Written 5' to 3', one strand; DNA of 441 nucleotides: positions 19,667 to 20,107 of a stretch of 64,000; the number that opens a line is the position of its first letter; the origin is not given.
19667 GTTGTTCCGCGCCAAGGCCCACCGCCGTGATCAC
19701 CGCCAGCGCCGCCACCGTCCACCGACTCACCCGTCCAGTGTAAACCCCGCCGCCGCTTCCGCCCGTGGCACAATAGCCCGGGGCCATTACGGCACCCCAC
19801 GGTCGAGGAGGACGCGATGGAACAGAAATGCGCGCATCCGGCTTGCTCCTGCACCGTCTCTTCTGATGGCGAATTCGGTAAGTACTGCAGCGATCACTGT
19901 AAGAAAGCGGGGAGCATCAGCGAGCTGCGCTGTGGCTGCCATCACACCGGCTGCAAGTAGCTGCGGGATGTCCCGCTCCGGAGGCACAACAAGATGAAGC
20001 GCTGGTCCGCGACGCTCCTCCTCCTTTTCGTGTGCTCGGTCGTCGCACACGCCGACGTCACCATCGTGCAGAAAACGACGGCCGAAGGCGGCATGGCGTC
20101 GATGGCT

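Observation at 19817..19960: Unannotated 47-codon Cys/His-rich ORF resembling bacterial SmtA/BmtA metallothioneins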

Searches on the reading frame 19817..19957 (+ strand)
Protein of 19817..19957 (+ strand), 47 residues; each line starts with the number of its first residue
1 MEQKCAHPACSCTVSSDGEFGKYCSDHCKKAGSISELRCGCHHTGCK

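Call 4: search_protein_families(library=pfam, proteins=[window:19817-19957:+], max_evalue=10)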
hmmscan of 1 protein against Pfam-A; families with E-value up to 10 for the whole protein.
seq(47 aa): 1 family
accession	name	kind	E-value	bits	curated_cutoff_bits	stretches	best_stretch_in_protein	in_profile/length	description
PF02069.22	Metallothio_Pro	-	0.0041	17.7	33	1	2-47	4-50/51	Prokaryotic metallothionein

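Call 5: search_protein_families(library=ncbifam, proteins=[window:19817-19957:+], max_evalue=10)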
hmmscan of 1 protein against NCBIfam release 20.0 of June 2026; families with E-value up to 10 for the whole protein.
seq(47 aa): 0 families

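Call 6: search_solved_structures(query=window:19817-19957:+, max_evalue=10, show_alignments=3)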
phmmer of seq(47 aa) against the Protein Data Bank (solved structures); distinct sequences matched with E-value up to 10: 1.
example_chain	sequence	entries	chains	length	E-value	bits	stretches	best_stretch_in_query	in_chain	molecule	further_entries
3c49_A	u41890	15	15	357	0.35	14.8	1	21-45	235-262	Poly(ADP-ribose) polymerase 3 | Poly [ADP-ribose] polymerase 3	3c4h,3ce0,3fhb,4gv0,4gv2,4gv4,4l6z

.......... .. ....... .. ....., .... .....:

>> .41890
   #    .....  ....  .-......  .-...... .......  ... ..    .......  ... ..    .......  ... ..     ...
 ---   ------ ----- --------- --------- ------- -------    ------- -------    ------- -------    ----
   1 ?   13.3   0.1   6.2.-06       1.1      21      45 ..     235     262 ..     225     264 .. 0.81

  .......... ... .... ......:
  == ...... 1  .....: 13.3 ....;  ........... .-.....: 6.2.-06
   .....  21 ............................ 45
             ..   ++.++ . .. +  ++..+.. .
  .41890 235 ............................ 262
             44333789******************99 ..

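Call 7: find_homologous_proteins(query=window:19817-19957:+, max_evalue=0.01)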
Query seq(47 aa) (47 aa): 58 proteins with E <= 0.01 among 58 candidates.
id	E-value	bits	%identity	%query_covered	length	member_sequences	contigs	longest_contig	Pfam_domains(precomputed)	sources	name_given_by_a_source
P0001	5.7e-18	81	82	94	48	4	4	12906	-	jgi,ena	jgi:hypothetical protein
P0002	1.1e-17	80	81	91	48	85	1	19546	-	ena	-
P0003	1.2e-16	77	78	98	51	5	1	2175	-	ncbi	-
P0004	2.1e-16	76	77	91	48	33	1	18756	-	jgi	jgi:hypothetical protein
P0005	3.7e-16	76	75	94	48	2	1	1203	-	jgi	jgi:hypothetical protein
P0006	5.7e-16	75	73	94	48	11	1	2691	-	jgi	jgi:hypothetical protein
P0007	7.6e-16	75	70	94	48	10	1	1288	-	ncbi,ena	-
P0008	1.4e-15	74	73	94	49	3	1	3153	-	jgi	jgi:hypothetical protein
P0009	2.2e-15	73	74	91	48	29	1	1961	-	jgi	jgi:hypothetical protein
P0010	3.2e-15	73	73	94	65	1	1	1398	-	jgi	jgi:hypothetical protein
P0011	4.7e-15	72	70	94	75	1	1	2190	-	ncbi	ncbi:MAG TPA: hypothetical protein VGL62_04395, partial [Vicinamibacterales bacterium]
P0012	4.9e-15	72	70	94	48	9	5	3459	-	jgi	jgi:hypothetical protein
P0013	5.0e-15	72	72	91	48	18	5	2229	-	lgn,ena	-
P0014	6.5e-15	72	70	94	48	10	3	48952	-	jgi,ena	jgi:hypothetical protein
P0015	8.8e-15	71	70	94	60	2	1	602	-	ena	-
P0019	3.6e-14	69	70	94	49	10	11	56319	-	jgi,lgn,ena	jgi:hypothetical protein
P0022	6.3e-14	69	67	96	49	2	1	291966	-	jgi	jgi:hypothetical protein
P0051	5.7e-12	62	60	96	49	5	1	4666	-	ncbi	-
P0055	5.0e-11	60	63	94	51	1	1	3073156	-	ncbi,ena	-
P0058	9.7e-10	56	58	96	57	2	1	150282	-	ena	-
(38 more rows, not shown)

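Call 11: search_protein_families(library=pfam, alignment_id=A1, max_evalue=1)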
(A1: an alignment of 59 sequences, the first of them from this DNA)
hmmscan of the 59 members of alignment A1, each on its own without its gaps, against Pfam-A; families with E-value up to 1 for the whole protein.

A. member 1, seq(47 aa): 1 family
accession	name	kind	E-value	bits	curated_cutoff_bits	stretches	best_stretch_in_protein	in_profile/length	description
PF02069.22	Metallothio_Pro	-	0.0041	17.7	33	1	2-47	4-50/51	Prokaryotic metallothionein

B. families by the number of members that match (of 59 scanned): 4 families
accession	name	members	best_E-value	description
PF02069.22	Metallothio_Pro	56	9.2e-05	Prokaryotic metallothionein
PF07137.17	VDE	4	0.3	VDE lipocalin domain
PF24906.1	Zf_WRKY19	1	0.35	WRKY19 zinc finger domain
PF16101.10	PRIMA1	1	0.44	Proline-rich membrane anchor 1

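Call 12: search_solved_structures(query=A1, max_evalue=10, show_alignments=3)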
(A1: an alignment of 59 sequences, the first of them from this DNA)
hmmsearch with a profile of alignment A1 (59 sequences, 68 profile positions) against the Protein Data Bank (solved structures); distinct sequences matched with E-value up to 10: 0.

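Call 16: find_encoding_contigs(protein=P0055, flank=5000, max_places=3)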
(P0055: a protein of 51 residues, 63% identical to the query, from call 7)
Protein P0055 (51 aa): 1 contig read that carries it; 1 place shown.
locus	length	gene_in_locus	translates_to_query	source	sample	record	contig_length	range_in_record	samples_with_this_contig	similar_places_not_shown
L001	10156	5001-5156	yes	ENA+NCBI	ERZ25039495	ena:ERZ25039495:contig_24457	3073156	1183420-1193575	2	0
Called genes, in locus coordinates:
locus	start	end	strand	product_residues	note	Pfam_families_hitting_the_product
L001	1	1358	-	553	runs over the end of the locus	PF00342:PGI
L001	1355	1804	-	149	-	PF00923:TAL_FSA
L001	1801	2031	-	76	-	PF00923:TAL_FSA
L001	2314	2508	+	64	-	-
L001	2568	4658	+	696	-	PF00456:Transketolase_N, PF02779:Transket_pyr, PF02780:Transketolase_C, PF22613:Transketolase_C_1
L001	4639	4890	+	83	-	-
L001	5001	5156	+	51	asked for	-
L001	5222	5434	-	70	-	-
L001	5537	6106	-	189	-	PF11181:YflT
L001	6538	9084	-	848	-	PF11897:DUF3417, PF00343:Phosphorylase, PF28476:GlgP_C (weak)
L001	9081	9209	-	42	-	-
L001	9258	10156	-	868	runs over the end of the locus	PF00690:Cation_ATPase_N, PF00122:E1-E2_ATPase, PF00702:Hydrolase, PF11154:DUF2934 (weak)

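Call 17: find_encoding_contigs(protein=P0022, flank=5000, max_places=3)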
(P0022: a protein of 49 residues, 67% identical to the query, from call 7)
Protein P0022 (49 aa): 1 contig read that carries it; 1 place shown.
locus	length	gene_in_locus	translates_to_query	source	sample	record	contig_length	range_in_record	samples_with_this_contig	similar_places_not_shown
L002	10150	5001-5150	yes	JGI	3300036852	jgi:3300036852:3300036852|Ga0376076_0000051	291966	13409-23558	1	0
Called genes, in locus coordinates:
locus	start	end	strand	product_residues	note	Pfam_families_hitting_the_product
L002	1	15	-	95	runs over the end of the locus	PF07876:Dabb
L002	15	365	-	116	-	-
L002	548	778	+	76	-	-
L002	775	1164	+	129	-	PF02661:Fic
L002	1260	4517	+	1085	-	PF13620:CarboxypepD_reg, PF17210:SdrD_B, PF22904:NOMO1-like_2nd, PF07715:Plug, PF25183:OMP_b-brl_4, PF00593:TonB_dep_Rec_b-barrel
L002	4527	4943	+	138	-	-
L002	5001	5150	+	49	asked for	-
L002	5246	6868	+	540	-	-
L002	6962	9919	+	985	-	PF13620:CarboxypepD_reg, PF13715:CarbopepD_reg_2 (weak), PF17210:SdrD_B (faint), PF25183:OMP_b-brl_4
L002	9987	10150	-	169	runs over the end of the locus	PF12973:Cupin_7 (weak), PF14499:DUF4437 (weak)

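Call 18: find_encoding_contigs(protein=P0019, flank=5000, max_places=4)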
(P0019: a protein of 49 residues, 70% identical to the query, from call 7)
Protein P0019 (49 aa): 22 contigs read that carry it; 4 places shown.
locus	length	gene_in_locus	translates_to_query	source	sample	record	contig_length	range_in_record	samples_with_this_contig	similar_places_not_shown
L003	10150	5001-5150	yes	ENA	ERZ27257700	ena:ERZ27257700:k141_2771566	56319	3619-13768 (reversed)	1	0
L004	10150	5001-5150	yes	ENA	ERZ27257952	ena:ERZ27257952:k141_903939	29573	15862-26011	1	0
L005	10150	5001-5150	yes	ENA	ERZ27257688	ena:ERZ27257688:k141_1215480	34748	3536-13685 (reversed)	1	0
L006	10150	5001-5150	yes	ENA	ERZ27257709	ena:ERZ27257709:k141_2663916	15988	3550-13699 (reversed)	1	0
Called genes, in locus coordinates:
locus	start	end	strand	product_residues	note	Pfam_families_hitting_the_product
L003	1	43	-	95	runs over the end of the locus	PF07876:Dabb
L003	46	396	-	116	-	-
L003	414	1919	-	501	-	PF00392:GntR, PF00155:Aminotran_1_2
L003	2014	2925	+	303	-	PF01063:Aminotran_4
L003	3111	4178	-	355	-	PF04138:GtrA_DPMS_TM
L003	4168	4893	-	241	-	PF01066:CDP-OH_P_transf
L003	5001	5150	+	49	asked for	-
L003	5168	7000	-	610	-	PF00005:ABC_tran, PF02463:SMC_N (faint), PF13175:AAA_15 (faint), PF13191:AAA_16 (faint), PF13555:AAA_29 (faint), PF12848:ABC_tran_Xtn, PF00005:ABC_tran, PF16326:ABC_tran_CTD, +3 more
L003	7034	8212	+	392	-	PF02073:Peptidase_M29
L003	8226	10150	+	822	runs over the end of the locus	PF12704:MacB_PCD, PF02687:FtsX, PF12704:MacB_PCD, PF02687:FtsX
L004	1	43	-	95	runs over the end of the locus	PF07876:Dabb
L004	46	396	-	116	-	-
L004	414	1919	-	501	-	PF00392:GntR, PF00155:Aminotran_1_2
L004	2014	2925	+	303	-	PF01063:Aminotran_4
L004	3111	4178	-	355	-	PF04138:GtrA_DPMS_TM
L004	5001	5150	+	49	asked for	-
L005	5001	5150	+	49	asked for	-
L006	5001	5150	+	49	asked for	-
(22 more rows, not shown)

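Call 19: find_encoding_contigs(protein=P0002, flank=5000, max_places=2)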
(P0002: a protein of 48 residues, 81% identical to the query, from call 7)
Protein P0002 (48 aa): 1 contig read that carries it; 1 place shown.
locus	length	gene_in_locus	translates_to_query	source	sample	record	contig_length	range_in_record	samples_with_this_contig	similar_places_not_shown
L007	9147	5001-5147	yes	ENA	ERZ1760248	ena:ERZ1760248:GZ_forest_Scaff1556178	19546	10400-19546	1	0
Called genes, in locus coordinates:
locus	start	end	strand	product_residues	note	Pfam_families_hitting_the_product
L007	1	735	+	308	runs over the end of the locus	PF01408:GFO_IDH_MocA, PF22725:GFO_IDH_MocA_C3, PF02894:GFO_IDH_MocA_C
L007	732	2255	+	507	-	PF00890:FAD_binding_2 (faint), PF01266:DAO (faint), PF00732:GMC_oxred_N, PF05199:GMC_oxred_C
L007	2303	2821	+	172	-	PF00903:Glyoxalase, PF13669:Glyoxalase_4 (weak)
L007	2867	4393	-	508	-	PF13091:PLDc_2, PF00614:PLDc (faint), PF13091:PLDc_2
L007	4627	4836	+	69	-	PF00313:CSD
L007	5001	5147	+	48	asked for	-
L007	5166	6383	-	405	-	-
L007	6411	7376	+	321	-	PF00291:PALP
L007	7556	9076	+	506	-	PF13116:YhdP (faint), PF05170:AsmA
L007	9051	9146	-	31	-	?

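Call 20: find_encoding_contigs(protein=P0001, flank=5000, max_places=3)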
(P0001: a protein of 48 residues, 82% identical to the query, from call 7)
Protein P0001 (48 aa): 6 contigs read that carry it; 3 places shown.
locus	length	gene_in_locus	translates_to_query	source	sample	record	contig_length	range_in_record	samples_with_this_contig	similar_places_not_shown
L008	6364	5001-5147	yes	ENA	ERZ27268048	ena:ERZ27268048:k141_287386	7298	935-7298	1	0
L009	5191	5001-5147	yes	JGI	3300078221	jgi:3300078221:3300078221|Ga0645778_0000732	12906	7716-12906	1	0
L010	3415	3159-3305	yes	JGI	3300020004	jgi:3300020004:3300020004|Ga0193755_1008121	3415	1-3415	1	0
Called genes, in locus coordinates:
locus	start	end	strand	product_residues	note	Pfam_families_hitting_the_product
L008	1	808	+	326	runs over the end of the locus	PF01408:GFO_IDH_MocA, PF22725:GFO_IDH_MocA_C3, PF02894:GFO_IDH_MocA_C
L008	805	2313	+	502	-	PF00890:FAD_binding_2 (faint), PF00732:GMC_oxred_N, PF05199:GMC_oxred_C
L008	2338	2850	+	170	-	PF00903:Glyoxalase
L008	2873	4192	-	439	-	PF13091:PLDc_2, PF00614:PLDc (weak)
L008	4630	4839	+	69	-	PF00313:CSD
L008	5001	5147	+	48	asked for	-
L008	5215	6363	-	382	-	?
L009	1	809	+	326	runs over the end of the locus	PF01408:GFO_IDH_MocA, PF22725:GFO_IDH_MocA_C3, PF02894:GFO_IDH_MocA_C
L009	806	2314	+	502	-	PF00890:FAD_binding_2 (faint), PF00732:GMC_oxred_N, PF05199:GMC_oxred_C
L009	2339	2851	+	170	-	PF00903:Glyoxalase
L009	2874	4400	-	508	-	PF13091:PLDc_2, PF00614:PLDc (weak)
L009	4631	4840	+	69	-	PF00313:CSD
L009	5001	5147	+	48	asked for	-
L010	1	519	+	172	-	?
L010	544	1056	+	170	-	PF00903:Glyoxalase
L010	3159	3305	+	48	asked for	-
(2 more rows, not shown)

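Call 21: find_encoding_contigs(protein=P0004, flank=5000, max_places=2)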
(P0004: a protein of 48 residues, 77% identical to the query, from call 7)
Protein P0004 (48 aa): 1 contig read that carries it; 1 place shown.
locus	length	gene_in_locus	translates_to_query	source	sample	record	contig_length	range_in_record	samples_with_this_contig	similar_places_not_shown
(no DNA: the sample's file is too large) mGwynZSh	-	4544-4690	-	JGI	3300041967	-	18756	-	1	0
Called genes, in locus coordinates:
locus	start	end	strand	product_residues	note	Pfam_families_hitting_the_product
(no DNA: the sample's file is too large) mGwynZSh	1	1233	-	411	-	?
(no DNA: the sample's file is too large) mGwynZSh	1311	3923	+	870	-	-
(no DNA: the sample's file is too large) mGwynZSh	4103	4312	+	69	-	PF00313:CSD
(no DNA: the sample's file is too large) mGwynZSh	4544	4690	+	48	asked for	-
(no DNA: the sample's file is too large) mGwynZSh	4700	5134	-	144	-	PF00557:Peptidase_M24 (weak)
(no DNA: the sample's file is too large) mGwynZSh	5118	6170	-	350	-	-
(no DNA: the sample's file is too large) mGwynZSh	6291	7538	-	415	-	-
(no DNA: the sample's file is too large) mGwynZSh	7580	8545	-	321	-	PF00291:PALP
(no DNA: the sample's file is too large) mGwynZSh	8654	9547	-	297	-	PF03446:NAD_binding_2, PF03807:F420_oxidored (weak), PF14833:NAD_binding_11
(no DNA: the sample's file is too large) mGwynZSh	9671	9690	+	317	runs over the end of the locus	PF00753:Lactamase_B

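Call 22: predict_structure(alignment_id=A1)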
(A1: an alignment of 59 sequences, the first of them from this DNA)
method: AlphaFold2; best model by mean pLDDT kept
length: 47 residues; sequences in the alignment: 59
mean_pLDDT: 71.4   pTM: 0.47
mean pLDDT of the five models: 71.4, 70.7, 70.2, 64.6, 62.5
residues with pLDDT >= 90: 0; 70-90: 31; 50-70: 15; < 50: 1
segments of 3 or more residues with pLDDT < 50: none
pLDDT, mean of each block of 10 residues (from residue 1): 75 75 79 67 56
secondary structure, 60 per line:
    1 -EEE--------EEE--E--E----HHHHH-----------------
elements in order: E2-4 E13-15 H26-30

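Call 24: search_protein_representatives(alignment_id=A1)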
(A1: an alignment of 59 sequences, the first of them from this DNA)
Query: 59 sequences, 68 profile positions. Proteins with E-value up to 0.001 (for the whole library): 528; up to 1e-10: 80; up to 1e-30: 0. The best 150 are listed.
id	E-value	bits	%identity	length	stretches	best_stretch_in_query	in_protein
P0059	2.7e-25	104.0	-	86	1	5-64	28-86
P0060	8.6e-25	102.4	-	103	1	10-64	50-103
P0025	4.3e-24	100.1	-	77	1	6-64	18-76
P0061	3.6e-23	97.2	-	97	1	11-64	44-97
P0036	7.3e-23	96.2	-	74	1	19-66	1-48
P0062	1.8e-22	94.9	-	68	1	17-66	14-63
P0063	2.0e-22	94.7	-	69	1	9-64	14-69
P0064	2.1e-21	91.5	-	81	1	16-66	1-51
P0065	2.2e-21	91.4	-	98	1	11-64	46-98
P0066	4.8e-21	90.4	-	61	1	9-64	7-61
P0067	6.3e-21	90.0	-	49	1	16-64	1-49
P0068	6.5e-21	89.9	-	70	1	7-64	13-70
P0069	7.6e-21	89.7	-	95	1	9-64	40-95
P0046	7.8e-21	89.7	-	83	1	23-64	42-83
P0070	8.2e-21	89.6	-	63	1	16-65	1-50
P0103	1.2e-14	69.9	-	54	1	18-64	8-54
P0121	2.4e-12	62.5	-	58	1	16-65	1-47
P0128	2.9e-11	59.0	-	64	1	17-65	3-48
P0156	4.0e-09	52.2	-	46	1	21-64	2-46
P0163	1.3e-08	50.5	-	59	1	16-66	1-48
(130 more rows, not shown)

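Call 26: fold_search(model_id=the predicted structure, library=pdb)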
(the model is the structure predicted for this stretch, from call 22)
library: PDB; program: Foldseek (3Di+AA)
matches with E <= 10: 6; with E <= 0.001: 0
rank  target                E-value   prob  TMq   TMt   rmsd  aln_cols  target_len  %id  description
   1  1lv3_MODEL_1_A        1.8e+00  0.08  0.48  0.37   3.5        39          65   26  Solution NMR Structure of Zinc Finger Protein yacG from Escherichia coli. Northeast Structural Genomics Consor (released 2002-09-11)
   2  6skf_BY               5.4e+00  0.03  0.44  0.36   6.7        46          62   15  Cryo-EM Structure of T. kodakarensis 70S ribosome (released 2020-07-29)
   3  8cvm_z                7.0e+00  0.03  0.33  0.26   1.3        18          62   28  Cutibacterium acnes 50S ribosomal subunit with P-site tRNA and Sarecycline bound in the local refined map (released 2023-03-15)
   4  9mqx_A                7.0e+00  0.01  0.37  0.10   9.1        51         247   20  Electron-bifurcating Tungstopyranopterin-containing aldehyde oxidoreductase with NADH (released 2025-07-16)
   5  6lss_7                8.4e+00  0.03  0.47  0.20   6.3        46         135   15  Cryo-EM structure of a pre-60S ribosomal subunit - state preA (released 2020-08-26)
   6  5hda_A                8.4e+00  0.02  0.43  0.19   8.5        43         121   21  Crystal Structure of the BS69 coiled coil-MYND domains bound to an EBNA2 PXLXP motif (released 2016-01-20)

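Call 27: search_protein_families(library=pfam, alignment_id=A2, max_evalue=1)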
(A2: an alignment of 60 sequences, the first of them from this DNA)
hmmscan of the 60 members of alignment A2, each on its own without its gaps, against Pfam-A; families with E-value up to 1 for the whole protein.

A. member 1, seq(47 aa): 1 family
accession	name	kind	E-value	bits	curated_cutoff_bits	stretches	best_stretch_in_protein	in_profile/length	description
PF02069.22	Metallothio_Pro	-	0.0041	17.7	33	1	2-47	4-50/51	Prokaryotic metallothionein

B. families by the number of members that match (of 60 scanned): 14 families
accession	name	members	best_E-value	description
PF02069.22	Metallothio_Pro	40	3e-05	Prokaryotic metallothionein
PF09889.16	DUF2116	2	0.087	Probable treble clef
PF19114.6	EsV_1_7_cys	2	0.1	EsV-1-7 cysteine-rich motif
PF02720.22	DUF222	2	0.16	Domain of unknown function (DUF222)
PF06467.20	zf-FCS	1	0.022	MYM-type Zinc finger with FCS sequence motif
PF23292.1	SAND_ULT1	1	0.1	ULTRAPETALA1 SAND domain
PF24906.1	Zf_WRKY19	1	0.12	WRKY19 zinc finger domain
PF24482.1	XPB_C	1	0.15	XPB-like, C-terminal domain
PF16076.10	Acyltransf_C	1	0.16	Acyltransferase C-terminus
PF18505.6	DUF5619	1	0.16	Domain of unknown function (DUF5619)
PF00451.25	Toxin_2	1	0.2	Scorpion short toxin, BmKK2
PF18473.6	Urease_linker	1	0.24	Urease subunit beta-alpha linker domain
PF24632.1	DUF7629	1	0.41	Domain of unknown function (DUF7629)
PF25512.1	zf-CCCH_AtC3H23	1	0.64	AtC3H23-like, CCCH zinc finger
